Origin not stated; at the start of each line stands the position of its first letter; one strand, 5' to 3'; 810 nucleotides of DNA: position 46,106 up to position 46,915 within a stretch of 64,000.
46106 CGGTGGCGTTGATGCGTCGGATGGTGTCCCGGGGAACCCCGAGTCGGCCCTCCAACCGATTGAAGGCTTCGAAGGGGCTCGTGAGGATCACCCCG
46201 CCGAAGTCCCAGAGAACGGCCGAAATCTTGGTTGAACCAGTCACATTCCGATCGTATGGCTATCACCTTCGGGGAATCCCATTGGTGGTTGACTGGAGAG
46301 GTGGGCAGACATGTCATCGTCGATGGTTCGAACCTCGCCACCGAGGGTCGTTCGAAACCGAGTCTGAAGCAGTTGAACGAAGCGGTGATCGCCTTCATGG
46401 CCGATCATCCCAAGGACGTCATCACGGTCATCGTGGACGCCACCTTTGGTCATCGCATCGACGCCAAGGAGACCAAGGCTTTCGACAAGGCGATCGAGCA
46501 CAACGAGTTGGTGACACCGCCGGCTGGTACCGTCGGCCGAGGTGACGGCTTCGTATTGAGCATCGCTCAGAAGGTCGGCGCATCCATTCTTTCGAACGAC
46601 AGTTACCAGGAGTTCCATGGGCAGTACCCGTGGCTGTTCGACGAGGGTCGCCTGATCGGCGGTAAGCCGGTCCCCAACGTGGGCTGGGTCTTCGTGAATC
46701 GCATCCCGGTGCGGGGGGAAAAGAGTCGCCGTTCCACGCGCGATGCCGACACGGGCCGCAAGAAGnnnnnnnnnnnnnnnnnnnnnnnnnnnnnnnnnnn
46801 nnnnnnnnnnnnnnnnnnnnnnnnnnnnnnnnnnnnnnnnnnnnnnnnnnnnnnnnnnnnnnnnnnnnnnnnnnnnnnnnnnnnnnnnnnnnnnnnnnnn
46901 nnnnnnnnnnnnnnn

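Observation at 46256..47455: Bacterial Zc3h12a/MCPIP1-like NYN RNase fused to an S1 domain and a histone-H1-like basic repeat tail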

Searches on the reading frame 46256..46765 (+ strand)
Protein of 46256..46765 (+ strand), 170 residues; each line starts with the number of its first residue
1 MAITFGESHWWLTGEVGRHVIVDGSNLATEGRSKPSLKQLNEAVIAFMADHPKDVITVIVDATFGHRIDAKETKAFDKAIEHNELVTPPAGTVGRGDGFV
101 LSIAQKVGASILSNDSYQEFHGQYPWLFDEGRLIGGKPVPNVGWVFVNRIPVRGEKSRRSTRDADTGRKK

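Call 18: search_protein_representatives(protein=window:46256-46765:+)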
Query: 170 residues. Proteins with E-value up to 0.001 (for the whole library): 865; up to 1e-10: 591; up to 1e-30: 300. The best 150 are listed.
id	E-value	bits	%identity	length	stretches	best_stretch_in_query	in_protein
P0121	3.4e-70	251.9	79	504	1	18-164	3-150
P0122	3.5e-69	248.6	72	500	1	17-166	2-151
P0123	6.8e-69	247.6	74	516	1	17-165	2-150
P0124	9.9e-69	247.1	73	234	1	18-165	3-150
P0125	2.1e-68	246.0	74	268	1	18-165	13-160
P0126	2.7e-68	245.7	72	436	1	18-168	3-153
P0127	3.4e-68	245.3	72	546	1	17-167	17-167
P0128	9.1e-68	244.0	73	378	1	19-165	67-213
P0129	2.7e-67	242.4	72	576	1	18-165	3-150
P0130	4.3e-67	241.8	74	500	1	18-165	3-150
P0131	5.7e-67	241.4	73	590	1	20-168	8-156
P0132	7.0e-67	241.1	71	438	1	18-168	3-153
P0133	9.5e-67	240.6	72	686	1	18-166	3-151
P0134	9.7e-67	240.6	73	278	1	20-165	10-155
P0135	1.4e-66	240.1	71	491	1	17-163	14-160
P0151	4.8e-64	231.8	68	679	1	18-166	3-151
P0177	8.1e-61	221.3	75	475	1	35-169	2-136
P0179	1.2e-60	220.7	58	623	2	18-164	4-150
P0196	2.9e-59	216.3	64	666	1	17-165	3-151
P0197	2.9e-59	216.3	64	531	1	18-168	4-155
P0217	6.2e-58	211.9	62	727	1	18-166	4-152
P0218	9.4e-58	211.3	65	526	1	17-164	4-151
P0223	2.2e-57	210.2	57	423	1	5-166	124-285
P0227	3.6e-57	209.5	62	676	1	19-168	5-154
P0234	6.5e-57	208.6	64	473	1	18-166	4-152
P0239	1.3e-56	207.6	62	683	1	16-166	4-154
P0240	2.1e-56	206.9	61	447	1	16-165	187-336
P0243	3.6e-56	206.2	62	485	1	20-165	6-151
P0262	2.0e-55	203.8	61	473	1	19-164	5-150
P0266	3.3e-55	203.1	61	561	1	18-166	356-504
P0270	4.3e-55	202.7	62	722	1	19-165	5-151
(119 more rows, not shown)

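Call 25: list_cluster_members(proteins=[P0121, P0133, P0151, P0179, P0196, P0217, P0227, P0239, P0262, P0270])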
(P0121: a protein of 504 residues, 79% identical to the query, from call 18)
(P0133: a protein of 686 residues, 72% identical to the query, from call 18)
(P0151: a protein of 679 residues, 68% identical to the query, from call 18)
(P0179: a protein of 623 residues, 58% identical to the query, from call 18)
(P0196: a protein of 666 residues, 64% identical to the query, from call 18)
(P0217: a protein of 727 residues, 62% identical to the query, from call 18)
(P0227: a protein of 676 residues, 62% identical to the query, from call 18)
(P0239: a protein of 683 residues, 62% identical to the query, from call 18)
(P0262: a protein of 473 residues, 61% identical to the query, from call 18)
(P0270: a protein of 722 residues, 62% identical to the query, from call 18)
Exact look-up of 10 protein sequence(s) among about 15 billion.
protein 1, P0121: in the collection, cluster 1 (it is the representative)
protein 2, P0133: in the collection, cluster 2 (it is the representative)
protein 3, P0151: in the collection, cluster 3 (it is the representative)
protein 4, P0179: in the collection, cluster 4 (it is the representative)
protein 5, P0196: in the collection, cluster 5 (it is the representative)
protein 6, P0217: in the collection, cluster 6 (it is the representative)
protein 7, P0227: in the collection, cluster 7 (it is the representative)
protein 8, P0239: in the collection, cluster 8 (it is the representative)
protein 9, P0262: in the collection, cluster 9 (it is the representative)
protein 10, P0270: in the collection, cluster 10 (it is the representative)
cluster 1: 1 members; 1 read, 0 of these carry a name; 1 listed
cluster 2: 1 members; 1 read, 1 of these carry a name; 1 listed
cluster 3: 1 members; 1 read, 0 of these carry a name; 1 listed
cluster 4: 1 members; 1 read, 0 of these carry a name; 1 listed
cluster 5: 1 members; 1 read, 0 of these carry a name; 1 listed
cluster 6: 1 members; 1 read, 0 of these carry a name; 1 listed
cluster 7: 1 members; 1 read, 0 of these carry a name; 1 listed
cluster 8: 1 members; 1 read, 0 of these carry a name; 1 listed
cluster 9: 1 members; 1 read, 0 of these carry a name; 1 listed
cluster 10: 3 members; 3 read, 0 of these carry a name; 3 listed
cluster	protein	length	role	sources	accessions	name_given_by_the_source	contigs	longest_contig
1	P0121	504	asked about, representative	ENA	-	-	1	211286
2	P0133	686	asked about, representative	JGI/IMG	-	hypothetical protein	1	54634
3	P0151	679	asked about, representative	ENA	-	-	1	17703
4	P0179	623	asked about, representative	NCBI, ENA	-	-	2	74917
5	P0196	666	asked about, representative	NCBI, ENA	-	-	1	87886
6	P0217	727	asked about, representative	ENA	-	-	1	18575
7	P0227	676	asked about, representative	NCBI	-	-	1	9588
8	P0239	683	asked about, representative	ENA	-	-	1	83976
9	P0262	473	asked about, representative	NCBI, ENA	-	-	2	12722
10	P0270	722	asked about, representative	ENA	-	-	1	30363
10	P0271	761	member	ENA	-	-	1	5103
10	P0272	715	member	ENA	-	-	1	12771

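Call 31: find_homologous_proteins(query=A2, max_evalue=0.001)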
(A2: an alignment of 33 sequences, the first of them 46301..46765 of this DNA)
Query A2 (33 sequences) (155 aa, profile of the alignment): 1617 proteins with E <= 0.001 among 8000 candidates; the best 120 are listed.
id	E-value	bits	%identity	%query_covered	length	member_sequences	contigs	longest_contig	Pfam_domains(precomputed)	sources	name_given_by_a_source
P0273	3.3e-80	286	70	95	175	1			PF11977.15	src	-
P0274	9.4e-80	284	70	95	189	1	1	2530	PF11977.15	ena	-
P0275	1.4e-79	284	71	92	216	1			PF11977.15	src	-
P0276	4.7e-79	282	70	94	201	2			PF11977.15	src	-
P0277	6.3e-79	281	68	99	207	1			PF11977.15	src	-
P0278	7.0e-79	281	70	95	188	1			PF11977.15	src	-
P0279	8.8e-79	281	65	97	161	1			PF11977.15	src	-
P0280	1.0e-78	281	65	92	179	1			PF11977.15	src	-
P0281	1.1e-78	281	65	99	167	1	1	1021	PF11977.15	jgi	jgi:hypothetical protein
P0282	1.6e-78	280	64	99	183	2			PF11977.15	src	-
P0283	1.7e-78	280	68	92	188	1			PF11977.15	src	-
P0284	2.1e-78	280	71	94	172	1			PF11977.15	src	-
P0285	2.6e-78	280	67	91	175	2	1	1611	PF11977.15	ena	-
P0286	2.9e-78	279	65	99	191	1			PF11977.15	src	-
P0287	3.1e-78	279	64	99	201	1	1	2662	PF11977.15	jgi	jgi:hypothetical protein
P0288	3.3e-78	279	70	94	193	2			PF11977.15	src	-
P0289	3.5e-78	279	75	100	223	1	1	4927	PF11977.15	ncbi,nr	ncbi:MAG: hypothetical protein F2534_21890, partial [Actinobacteria bacterium]|nr:hypothetical prote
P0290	3.6e-78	279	65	99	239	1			PF11977.15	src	-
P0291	3.6e-78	279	66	99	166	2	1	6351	PF11977.15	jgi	jgi:hypothetical protein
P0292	3.7e-78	279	68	94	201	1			PF11977.15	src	-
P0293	3.8e-78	279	66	92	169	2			PF11977.15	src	-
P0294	4.4e-78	279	65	95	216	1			PF11977.15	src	-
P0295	4.6e-78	279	71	96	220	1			PF11977.15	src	-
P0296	4.8e-78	279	72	97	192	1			PF11977.15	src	-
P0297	4.8e-78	279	65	99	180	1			PF11977.15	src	-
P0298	5.6e-78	278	71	92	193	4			PF11977.15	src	-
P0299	5.9e-78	278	69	92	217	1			PF11977.15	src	-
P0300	6.6e-78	278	65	98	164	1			PF11977.15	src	-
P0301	7.3e-78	278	68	94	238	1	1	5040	PF11977.15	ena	-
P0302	8.3e-78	278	67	96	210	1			PF11977.15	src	-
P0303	8.6e-78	278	64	99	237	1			PF11977.15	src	-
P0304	8.7e-78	278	66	100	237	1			PF11977.15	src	-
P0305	9.8e-78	278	68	100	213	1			PF11977.15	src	-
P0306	1.0e-77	278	71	96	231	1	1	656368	PF11977.15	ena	-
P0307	1.1e-77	277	63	95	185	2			PF11977.15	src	-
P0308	1.3e-77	277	61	98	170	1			PF11977.15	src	-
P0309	1.3e-77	277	69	99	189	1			PF11977.15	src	-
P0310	1.5e-77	277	68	94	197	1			PF11977.15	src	-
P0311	1.7e-77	277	73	99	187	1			PF11977.15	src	-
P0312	1.7e-77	277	66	98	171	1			PF11977.15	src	-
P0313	1.9e-77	277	64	99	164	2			PF11977.15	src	-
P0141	1.9e-77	277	72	93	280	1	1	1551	PF11977.15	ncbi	-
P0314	2.1e-77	277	73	99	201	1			PF11977.15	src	-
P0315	2.2e-77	277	67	99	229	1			PF11977.15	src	-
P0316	2.2e-77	276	68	98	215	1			PF11977.15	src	-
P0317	2.4e-77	276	64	95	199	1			PF11977.15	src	-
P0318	2.5e-77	276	63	98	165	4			PF11977.15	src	-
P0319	2.6e-77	276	67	99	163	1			PF11977.15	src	-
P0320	2.6e-77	276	64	98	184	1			PF11977.15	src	-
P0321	2.6e-77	276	65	98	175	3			PF11977.15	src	-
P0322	2.7e-77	276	74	96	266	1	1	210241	PF11977.15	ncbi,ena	-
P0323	2.7e-77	276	66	98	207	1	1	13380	PF11977.15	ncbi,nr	ncbi:MAG: hypothetical protein JF603_11525, partial [Acidobacteria bacterium]|nr:hypothetical protei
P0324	3.0e-77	276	75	98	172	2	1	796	PF11977.15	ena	-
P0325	3.0e-77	276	66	98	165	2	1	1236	PF11977.15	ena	-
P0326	3.0e-77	276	64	99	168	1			PF11977.15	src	-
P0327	3.1e-77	276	67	92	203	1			PF11977.15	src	-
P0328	3.1e-77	276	69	99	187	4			PF11977.15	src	-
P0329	3.1e-77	276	73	94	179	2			PF11977.15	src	-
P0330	3.2e-77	276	68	95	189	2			PF11977.15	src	-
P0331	3.2e-77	276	74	100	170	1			PF11977.15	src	-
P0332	3.2e-77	276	72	95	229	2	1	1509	PF11977.15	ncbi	ncbi:MAG: hypothetical protein EHM63_10070, partial [Actinobacteria bacterium]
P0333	3.2e-77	276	74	99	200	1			PF11977.15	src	-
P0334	3.3e-77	276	68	98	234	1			PF11977.15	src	-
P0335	3.6e-77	276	65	97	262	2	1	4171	PF11977.15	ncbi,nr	ncbi:MAG TPA: hypothetical protein VEJ84_10170, partial [Acidimicrobiales bacterium]|nr:hypothetical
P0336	3.8e-77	276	64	98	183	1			PF11977.15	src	-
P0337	3.8e-77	276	69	98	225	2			PF11977.15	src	-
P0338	3.8e-77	276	68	96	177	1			PF11977.15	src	-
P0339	3.9e-77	276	68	94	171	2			PF11977.15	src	-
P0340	3.9e-77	276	62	94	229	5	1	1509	PF11977.15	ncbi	ncbi:MAG: hypothetical protein FWJ72_17340, partial [Acidimicrobiia bacterium]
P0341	4.0e-77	276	71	99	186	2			PF11977.15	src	-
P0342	4.0e-77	276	70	97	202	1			PF11977.15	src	-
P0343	4.1e-77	276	64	98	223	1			PF11977.15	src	-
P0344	4.1e-77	276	65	99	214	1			PF11977.15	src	-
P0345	4.2e-77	276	68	93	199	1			PF11977.15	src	-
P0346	4.4e-77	276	69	100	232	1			PF11977.15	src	-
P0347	4.4e-77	275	72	99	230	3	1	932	PF11977.15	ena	-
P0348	4.5e-77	275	63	95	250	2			PF11977.15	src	-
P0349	4.6e-77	275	67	98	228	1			PF11977.15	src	-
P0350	4.6e-77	275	68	95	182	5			PF11977.15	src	-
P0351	4.6e-77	275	69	95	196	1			PF11977.15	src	-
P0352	4.7e-77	275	70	98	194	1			PF11977.15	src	-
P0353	4.8e-77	275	64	94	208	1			PF11977.15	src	-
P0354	4.8e-77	275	75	99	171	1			PF11977.15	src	-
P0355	4.8e-77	275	70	97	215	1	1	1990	PF11977.15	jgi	jgi:hypothetical protein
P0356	5.2e-77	275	67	94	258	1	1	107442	PF11977.15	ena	-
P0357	5.4e-77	275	68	98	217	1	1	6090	PF11977.15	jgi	jgi:hypothetical protein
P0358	5.6e-77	275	69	98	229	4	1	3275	PF11977.15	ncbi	ncbi:MAG: hypothetical protein VW685_05705, partial [Ilumatobacter sp.]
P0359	5.7e-77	275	75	96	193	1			PF11977.15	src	-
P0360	5.7e-77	275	66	92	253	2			PF11977.15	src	-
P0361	5.8e-77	275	68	95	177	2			PF11977.15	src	-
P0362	6.0e-77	275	69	95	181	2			PF11977.15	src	-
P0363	6.1e-77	275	68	97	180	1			PF11977.15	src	-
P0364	6.2e-77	275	67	99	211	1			PF11977.15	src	-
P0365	6.2e-77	275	68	92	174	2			PF11977.15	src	-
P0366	6.2e-77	275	66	98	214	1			PF11977.15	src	-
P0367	6.2e-77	275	68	98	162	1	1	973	PF11977.15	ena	-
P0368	6.3e-77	275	91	100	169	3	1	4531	PF11977.15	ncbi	ncbi:MAG: NYN domain-containing protein, partial [Ilumatobacteraceae bacterium]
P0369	6.3e-77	275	67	97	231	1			PF11977.15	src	-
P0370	6.4e-77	275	64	94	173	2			PF11977.15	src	-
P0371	6.4e-77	275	62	98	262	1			PF11977.15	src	-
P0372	7.2e-77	275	63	98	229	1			PF11977.15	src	-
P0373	7.4e-77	275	73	94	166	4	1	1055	PF11977.15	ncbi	-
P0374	7.5e-77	275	68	95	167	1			PF11977.15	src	-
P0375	8.3e-77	275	63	99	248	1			PF11977.15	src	-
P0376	8.3e-77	275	67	95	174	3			PF11977.15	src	-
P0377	8.6e-77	275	67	99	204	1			PF11977.15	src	-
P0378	8.8e-77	275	74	96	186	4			PF11977.15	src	-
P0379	9.1e-77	274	65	95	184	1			PF11977.15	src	-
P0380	9.2e-77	274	65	95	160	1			PF11977.15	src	-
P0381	9.3e-77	274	70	96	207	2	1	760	PF11977.15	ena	-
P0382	9.8e-77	274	72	96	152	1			PF11977.15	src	-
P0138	9.9e-77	274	69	97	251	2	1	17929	PF11977.15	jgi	jgi:hypothetical protein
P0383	9.9e-77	274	67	99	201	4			PF11977.15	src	-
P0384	1.0e-76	274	68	95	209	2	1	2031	PF11977.15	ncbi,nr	ncbi:MAG: hypothetical protein M3450_20725, partial [Actinomycetota bacterium]|nr:hypothetical prote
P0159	1.0e-76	274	67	95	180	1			PF11977.15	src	-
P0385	1.0e-76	274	65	99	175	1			PF11977.15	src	-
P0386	1.1e-76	274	68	95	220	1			PF11977.15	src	-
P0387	1.1e-76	274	74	95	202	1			PF11977.15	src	-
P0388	1.1e-76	274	62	98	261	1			PF11977.15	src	-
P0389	1.1e-76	274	68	94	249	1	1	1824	PF11977.15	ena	-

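Call 35: search_solved_structures(query=A3, max_evalue=10, show_alignments=5)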
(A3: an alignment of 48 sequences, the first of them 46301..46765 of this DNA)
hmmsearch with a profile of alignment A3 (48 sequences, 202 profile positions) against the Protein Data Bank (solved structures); distinct sequences matched with E-value up to 10: 11.
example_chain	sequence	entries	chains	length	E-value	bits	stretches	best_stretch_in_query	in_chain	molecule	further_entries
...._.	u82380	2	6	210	0.00015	25.1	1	1-119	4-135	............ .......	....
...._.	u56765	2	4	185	0.00015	25.1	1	4-119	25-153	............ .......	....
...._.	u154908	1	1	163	0.00019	24.8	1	4-113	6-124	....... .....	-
3v33_A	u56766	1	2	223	0.00026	24.3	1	4-119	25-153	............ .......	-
9s2d_A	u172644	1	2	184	0.00054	23.3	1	4-113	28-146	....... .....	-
7ndi_A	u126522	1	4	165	0.0011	22.3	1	4-112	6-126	Probable ribonuclease ZC3H12C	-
7ndh_A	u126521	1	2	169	0.0012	22.2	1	4-112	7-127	Probable ribonuclease ZC3H12C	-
6sjd_B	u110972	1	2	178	0.0046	20.3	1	4-119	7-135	Probable ribonuclease ZC3H12B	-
7ndk_A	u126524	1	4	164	0.0081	19.5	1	4-112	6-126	Probable ribonuclease ZC3H12C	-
7ndj_A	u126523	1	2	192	0.013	18.8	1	4-112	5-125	Probable ribonuclease ZC3H12C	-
3ht4_A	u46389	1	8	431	0.41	13.9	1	23-87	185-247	Aluminum resistance protein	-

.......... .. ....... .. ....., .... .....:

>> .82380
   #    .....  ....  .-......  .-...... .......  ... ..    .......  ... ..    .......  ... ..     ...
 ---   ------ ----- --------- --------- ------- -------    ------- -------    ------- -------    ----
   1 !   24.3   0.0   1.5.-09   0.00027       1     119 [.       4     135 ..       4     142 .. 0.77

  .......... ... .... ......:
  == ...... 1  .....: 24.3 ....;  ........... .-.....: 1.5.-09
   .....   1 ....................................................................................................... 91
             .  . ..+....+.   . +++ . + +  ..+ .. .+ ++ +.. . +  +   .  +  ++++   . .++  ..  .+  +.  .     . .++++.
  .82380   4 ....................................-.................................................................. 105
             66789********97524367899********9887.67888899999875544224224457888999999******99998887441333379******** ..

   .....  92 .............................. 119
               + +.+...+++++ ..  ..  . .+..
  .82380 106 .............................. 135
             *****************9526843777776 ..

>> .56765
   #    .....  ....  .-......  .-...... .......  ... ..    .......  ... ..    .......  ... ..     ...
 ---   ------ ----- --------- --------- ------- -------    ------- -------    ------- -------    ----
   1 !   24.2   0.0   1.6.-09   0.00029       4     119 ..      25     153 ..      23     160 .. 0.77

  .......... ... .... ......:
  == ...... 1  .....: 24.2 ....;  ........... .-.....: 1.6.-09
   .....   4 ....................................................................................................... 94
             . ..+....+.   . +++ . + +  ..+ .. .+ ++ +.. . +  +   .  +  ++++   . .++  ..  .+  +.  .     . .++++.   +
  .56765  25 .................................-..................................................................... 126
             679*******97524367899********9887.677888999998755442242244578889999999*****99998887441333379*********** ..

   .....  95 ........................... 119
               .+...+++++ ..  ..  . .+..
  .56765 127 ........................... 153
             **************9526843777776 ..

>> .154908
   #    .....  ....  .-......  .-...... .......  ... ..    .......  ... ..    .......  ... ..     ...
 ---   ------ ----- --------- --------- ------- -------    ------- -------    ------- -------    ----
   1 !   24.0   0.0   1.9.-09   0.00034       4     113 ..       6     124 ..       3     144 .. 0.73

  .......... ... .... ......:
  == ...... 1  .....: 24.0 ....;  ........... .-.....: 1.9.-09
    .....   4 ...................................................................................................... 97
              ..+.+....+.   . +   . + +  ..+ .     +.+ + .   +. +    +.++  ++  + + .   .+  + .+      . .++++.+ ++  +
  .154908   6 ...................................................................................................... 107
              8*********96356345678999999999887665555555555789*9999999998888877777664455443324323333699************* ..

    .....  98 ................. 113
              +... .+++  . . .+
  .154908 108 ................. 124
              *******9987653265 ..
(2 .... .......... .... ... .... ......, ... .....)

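Call 39: predict_structure(alignment_id=A3)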
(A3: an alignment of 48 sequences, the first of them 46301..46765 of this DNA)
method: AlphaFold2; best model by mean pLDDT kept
length: 155 residues; sequences in the alignment: 48
mean_pLDDT: 86.9   pTM: 0.80
mean pLDDT of the five models: 86.9, 86.5, 84.1, 61.1, 56.3
residues with pLDDT >= 90: 99; 70-90: 32; 50-70: 23; < 50: 1
segments of 3 or more residues with pLDDT < 50: none
pLDDT, mean of each block of 10 residues (from residue 1): 90 93 96 95 92 92 93 72 90 94 83 92 94 82 61 54
secondary structure, 60 per line:
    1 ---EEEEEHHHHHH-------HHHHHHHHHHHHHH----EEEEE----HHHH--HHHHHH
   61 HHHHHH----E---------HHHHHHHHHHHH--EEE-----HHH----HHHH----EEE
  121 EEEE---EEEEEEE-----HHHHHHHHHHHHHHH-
elements in order: E4-8 H9-14 H22-35 E40-44 H49-52 H55-66 H81-92 E95-97 H110-113 E118-124 E128-134 H140-154
